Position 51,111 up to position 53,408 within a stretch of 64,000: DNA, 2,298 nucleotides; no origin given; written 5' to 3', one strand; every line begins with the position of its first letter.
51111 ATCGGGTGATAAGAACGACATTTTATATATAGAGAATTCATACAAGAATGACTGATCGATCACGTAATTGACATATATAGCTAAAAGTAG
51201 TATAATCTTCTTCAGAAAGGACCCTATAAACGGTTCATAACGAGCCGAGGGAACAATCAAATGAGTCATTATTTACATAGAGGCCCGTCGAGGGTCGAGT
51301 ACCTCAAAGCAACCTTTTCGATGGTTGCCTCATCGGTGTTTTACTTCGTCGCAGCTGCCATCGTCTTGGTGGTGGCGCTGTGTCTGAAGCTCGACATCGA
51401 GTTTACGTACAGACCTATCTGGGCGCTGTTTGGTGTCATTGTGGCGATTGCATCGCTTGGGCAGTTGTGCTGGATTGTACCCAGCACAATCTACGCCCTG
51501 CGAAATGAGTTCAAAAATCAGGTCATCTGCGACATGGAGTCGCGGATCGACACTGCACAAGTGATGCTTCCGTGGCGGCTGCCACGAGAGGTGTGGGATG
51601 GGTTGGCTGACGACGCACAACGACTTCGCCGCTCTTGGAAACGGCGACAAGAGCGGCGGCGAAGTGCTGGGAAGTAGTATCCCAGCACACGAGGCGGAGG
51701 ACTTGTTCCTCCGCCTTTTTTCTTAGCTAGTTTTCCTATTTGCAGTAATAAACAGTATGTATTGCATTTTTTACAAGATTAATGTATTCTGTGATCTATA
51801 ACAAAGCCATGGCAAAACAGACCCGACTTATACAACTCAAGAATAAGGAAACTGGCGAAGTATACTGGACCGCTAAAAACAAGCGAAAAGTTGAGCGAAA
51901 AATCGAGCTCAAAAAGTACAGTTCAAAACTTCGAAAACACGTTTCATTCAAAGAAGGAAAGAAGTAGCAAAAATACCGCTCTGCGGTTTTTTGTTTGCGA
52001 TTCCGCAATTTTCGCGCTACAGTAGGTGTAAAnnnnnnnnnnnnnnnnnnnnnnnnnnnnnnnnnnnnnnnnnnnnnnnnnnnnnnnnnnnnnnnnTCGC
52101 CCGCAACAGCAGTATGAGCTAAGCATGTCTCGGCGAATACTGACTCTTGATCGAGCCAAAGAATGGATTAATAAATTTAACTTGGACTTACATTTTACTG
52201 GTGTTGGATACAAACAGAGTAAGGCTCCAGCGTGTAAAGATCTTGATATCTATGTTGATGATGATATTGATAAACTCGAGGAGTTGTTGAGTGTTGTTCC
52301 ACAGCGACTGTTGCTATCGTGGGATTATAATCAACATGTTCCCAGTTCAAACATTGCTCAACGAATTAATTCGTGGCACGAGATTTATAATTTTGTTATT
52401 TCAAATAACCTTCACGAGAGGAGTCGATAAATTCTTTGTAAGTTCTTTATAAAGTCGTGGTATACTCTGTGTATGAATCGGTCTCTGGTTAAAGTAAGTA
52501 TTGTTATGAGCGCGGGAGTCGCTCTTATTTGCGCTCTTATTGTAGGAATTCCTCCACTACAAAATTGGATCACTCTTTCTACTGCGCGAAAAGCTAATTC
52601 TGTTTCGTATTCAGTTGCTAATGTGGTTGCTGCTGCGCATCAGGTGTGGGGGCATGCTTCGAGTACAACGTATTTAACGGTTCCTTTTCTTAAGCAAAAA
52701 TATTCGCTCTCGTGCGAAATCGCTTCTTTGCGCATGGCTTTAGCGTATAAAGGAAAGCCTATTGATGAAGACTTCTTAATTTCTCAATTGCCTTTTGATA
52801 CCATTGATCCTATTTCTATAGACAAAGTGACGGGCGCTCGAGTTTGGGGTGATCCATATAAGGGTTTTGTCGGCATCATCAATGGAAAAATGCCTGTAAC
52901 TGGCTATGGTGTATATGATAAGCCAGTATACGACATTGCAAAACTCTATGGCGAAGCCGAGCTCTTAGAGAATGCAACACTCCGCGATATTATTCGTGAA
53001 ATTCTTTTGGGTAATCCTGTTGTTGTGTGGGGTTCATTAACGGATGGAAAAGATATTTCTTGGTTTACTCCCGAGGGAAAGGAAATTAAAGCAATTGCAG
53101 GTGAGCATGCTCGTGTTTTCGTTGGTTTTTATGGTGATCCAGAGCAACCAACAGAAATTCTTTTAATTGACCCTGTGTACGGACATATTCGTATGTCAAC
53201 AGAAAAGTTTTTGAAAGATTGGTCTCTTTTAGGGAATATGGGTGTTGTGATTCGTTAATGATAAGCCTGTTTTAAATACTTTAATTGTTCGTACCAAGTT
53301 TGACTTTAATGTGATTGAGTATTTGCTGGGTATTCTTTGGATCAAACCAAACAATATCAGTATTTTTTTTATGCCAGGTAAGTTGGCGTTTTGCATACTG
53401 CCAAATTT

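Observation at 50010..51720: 187-bp tandem duplication of the alr 5' end bracketing a GC-rich two-gene insertion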

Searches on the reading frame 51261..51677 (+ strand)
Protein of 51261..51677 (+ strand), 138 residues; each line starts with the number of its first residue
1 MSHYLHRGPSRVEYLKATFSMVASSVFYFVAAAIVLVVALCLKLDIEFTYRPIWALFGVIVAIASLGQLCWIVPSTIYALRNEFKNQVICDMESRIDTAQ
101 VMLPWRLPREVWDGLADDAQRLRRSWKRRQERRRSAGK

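Call 7: search_protein_families(library=pfam, proteins=[window:51261-51677:+], max_evalue=0.1)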
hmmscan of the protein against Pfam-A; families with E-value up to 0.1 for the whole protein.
window:51261-51677:+ (138 aa): 3 families
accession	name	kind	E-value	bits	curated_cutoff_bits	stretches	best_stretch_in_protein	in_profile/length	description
PF24838.2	8xMP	-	0.00019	21.7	30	1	23-120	21-106/136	Octameric membrane protein family (8xMP)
PF09527.15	ATPase_gene1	-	0.016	15.7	26.6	1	30-65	11-46/54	Putative F0F1-ATPase subunit Ca2+/Mg2+ transporter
PF03824.22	NicO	-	0.029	14.1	27.7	1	18-86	45-113/287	High-affinity nickel-transport protein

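Call 10: find_homologous_proteins(query=window:51261-51677:+, max_evalue=0.01)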
Query window:51261-51677:+ (138 aa): 4 proteins with E <= 0.01 among 67 candidates.
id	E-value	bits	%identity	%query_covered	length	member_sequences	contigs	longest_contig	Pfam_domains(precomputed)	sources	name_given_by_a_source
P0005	9.2e-87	306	100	100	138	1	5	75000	-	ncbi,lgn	-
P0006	4.3e-64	233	76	100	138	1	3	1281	-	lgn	-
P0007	7.7e-54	199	69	98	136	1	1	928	-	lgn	-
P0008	6.1e-53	196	79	86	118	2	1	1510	-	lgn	-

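Call 37: search_protein_families(library=pfam, proteins=[P0006], max_evalue=0.1)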
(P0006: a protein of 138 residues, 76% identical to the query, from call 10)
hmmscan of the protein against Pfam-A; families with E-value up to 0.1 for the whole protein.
P0006 (138 aa): 2 families
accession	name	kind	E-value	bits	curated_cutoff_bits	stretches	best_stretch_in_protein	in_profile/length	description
PF24838.2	8xMP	-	0.0089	16.3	30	1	27-126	23-106/136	Octameric membrane protein family (8xMP)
PF03706.18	LPG_synthase_TM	-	0.0094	15.9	33.4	1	14-92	106-184/302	Lysylphosphatidylglycerol synthase TM region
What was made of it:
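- On Pfam 8xMP (PF24838), for the 138-aa protein: 21.7 bits for the window protein and 16.3 bits for P0006 (calls 7, 37).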

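Call 38: search_protein_families(library=phrogs, proteins=[window:51261-51677:+], max_evalue=0.1)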
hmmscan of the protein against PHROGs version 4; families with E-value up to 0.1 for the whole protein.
window:51261-51677:+ (138 aa): 0 families

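Call 39: search_protein_families(library=padloc, proteins=[window:51261-51677:+], max_evalue=0.1)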
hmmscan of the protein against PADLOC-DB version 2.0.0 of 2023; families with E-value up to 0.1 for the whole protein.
window:51261-51677:+ (138 aa): 0 families

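Call 52: predict_structure(alignment_id=A3)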
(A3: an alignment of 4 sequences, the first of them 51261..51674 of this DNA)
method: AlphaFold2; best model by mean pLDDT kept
length: 138 residues; sequences in the alignment: 4
mean_pLDDT: 59.9   pTM: 0.32
mean pLDDT of the five models: 59.9, 56.8, 56.2, 55.9, 54.8
residues with pLDDT >= 90: 0; 70-90: 37; 50-70: 67; < 50: 34
segments of 3 or more residues with pLDDT < 50: 1-9, 78-80, 84-88, 95-107
pLDDT, mean of each block of 10 residues (from residue 1): 40 58 66 75 70 72 68 54 50 48 45 62 68 67
secondary structure, 60 per line:
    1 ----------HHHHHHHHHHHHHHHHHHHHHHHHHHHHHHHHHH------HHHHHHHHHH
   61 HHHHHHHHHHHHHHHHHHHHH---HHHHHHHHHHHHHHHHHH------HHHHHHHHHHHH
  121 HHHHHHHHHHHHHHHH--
elements in order: H11-44 H51-81 H85-102 H109-136

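Call 59: search_solved_structures(query=A3, max_evalue=10)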
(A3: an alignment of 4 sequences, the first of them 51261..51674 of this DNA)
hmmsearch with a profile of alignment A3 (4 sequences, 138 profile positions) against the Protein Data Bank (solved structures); distinct sequences matched with E-value up to 10: 0.

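Call 60: search_protein_families(library=ncbifam, proteins=[window:51261-51677:+], max_evalue=0.1)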
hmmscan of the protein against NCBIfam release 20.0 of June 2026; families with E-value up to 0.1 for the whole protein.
window:51261-51677:+ (138 aa): 0 families

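Call 62: search_dna_similar(query=window:51261-51674:+, collection=phages, mode=protein, max_evalue=0.01, max_rows=10)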
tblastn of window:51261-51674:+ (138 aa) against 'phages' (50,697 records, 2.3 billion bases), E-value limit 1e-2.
No match.

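Call 64: find_related_loci(query=A3, collection=viral_contigs, flank=5000)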
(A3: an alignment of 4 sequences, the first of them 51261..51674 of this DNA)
Query A3 (138 aa) in viral_contigs; peptide patterns used: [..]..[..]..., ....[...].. (x = any residue, [..] = any of these).
49 stretches matched a pattern, but none encodes a relative of the query by tblastn (E <= 1e-3).
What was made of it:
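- On Holin: No PHROG hit (call 38), no phage or IMG/VR relatives (calls 62, 64), and no lysin domain in the 185-aa protein (call 7).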

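Call 84: fold_search(model_id=the predicted structure, library=pdb)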
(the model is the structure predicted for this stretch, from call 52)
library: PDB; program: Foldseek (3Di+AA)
matches with E <= 10: 22; with E <= 0.001: 0
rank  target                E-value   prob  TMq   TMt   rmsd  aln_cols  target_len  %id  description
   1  1knz_A                1.5e+00  0.09  0.25  0.23  11.6       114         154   14  Recognition of the rotavirus mRNA 3' consensus by an asymmetric NSP3 homodimer (released 2002-01-17)
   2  5m48                  4.0e+00  0.05  0.23  0.26  20.9       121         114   13  Coiled coil domain of Rtt103p (released 2017-10-11)
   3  7lbm_n                4.3e+00  0.04  0.21  0.12  14.0       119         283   13  Structure of the human Mediator-bound transcription pre-initiation complex (released 2021-03-24)
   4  8pjn_i                5.2e+00  0.04  0.23  0.09  20.2       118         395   14  Catalytic module of human CTLH E3 ligase bound to multiphosphorylated UBE2H~ubiquitin (released 2024-01-03)
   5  3qzc_A                5.9e+00  0.08  0.30  0.38  11.9       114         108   10  Structure of the periplasmic stress response protein CpxP (released 2011-03-23)
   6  7w6n_B                5.9e+00  0.05  0.29  0.13  24.7       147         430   14  CryoEM structure of human KChIP1-Kv4.3 complex (released 2022-11-02)
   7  7sqc_1V               6.3e+00  0.08  0.35  0.23  28.7       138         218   15  Ciliary C1 central pair apparatus isolated from Chlamydomonas reinhardtii (released 2022-04-13)
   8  8qbw                  6.3e+00  0.04  0.26  0.18  37.9       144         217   12  Cryo-EM structure of Vipp1-deltaH6_aa1-219 helical filament with lattice 3 (Vipp1-deltaH6_L3) (released 2024-09-11)
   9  7zmb_b                6.7e+00  0.09  0.31  0.47  11.7        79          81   18  CryoEM structure of mitochondrial complex I from Chaetomium thermophilum (state 2) (released 2022-11-30)
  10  9gc0_D                6.7e+00  0.03  0.20  0.23  22.7       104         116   14  3'-lobe of the substrate-bound U11 snRNP (released 2025-02-05)
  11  4ke2_A                8.1e+00  0.04  0.23  0.17  17.5       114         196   14  Crystal structure of the hyperactive Type I antifreeze from winter flounder (released 2014-02-26)
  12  8cqn_B                8.1e+00  0.01  0.18  0.14  44.7       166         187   10  Crystal structure of Borrelia burgdorferi paralogous family 12 outer surface protein BBK01 (released 2024-03-13)
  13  5ler_1A               8.7e+00  0.08  0.28  0.52   5.8        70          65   18  Structure of the bacterial sex F pilus (13.2 Angstrom rise) (released 2016-11-02)
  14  7e84_A                8.7e+00  0.05  0.33  0.12  25.0       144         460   12  CryoEM structure of human Kv4.2-KChIP1 complex (released 2021-10-13)
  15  3aai_D                8.7e+00  0.04  0.26  0.39  10.0        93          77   16  X-ray crystal structure of CsoR from Thermus thermophilus HB8 (released 2010-04-28)
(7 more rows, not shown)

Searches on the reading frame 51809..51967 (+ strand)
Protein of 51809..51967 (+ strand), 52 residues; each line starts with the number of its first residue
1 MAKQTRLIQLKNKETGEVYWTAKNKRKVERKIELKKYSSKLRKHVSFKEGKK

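Call 7: search_protein_families(library=pfam, proteins=[window:51809-51967:+], max_evalue=0.1)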
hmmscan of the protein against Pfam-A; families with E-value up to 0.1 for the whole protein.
window:51809-51967:+ (52 aa): 1 family
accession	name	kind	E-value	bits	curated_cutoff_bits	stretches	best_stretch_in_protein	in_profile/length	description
PF00471.26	Ribosomal_L33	-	8.7e-12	45.6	25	1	7-51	2-47/47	Ribosomal protein L33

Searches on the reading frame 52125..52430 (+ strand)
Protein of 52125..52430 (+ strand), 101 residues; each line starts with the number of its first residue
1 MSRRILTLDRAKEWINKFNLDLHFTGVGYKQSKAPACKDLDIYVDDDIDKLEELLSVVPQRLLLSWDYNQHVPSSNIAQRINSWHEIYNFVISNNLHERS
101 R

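Call 7: search_protein_families(library=pfam, proteins=[window:52125-52430:+], max_evalue=0.1)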
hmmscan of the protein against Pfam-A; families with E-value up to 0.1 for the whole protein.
window:52125-52430:+ (101 aa): 1 family
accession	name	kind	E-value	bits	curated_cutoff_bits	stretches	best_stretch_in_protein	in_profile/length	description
PF06941.18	NT5C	-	0.0018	18.6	24.8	1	20-93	106-176/180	5' nucleotidase, deoxy (Pyrimidine), cytosolic type C protein (NT5C)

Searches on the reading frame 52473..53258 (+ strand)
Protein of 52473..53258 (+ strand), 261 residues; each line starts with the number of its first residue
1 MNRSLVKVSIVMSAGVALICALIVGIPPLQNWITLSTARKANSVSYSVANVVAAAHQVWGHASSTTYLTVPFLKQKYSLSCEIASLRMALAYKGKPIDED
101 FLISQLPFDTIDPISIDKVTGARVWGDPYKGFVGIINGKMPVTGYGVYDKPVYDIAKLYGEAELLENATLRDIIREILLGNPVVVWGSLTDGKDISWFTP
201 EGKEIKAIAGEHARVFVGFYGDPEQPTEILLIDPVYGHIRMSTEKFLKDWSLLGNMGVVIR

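Call 7: search_protein_families(library=pfam, proteins=[window:52473-53258:+], max_evalue=0.1)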
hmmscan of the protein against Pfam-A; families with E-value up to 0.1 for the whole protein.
window:52473-53258:+ (261 aa): 4 families
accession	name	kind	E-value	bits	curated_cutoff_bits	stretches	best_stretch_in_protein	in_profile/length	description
PF13529.12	Peptidase_C39_2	-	2.1e-17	64.4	24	1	68-234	1-142/143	Peptidase_C39 like family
PF03412.21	Peptidase_C39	-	0.012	15.9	22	0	225-251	96-122/133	Peptidase C39 family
PF20658.2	MSG_insertion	-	0.018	15.7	24.8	1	213-231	56-74/76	Malate synthase G, alpha-beta insertion domain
PF12385.14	Peptidase_C70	-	0.071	13.5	19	0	208-246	100-136/141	Papain-like cysteine protease AvrRpt2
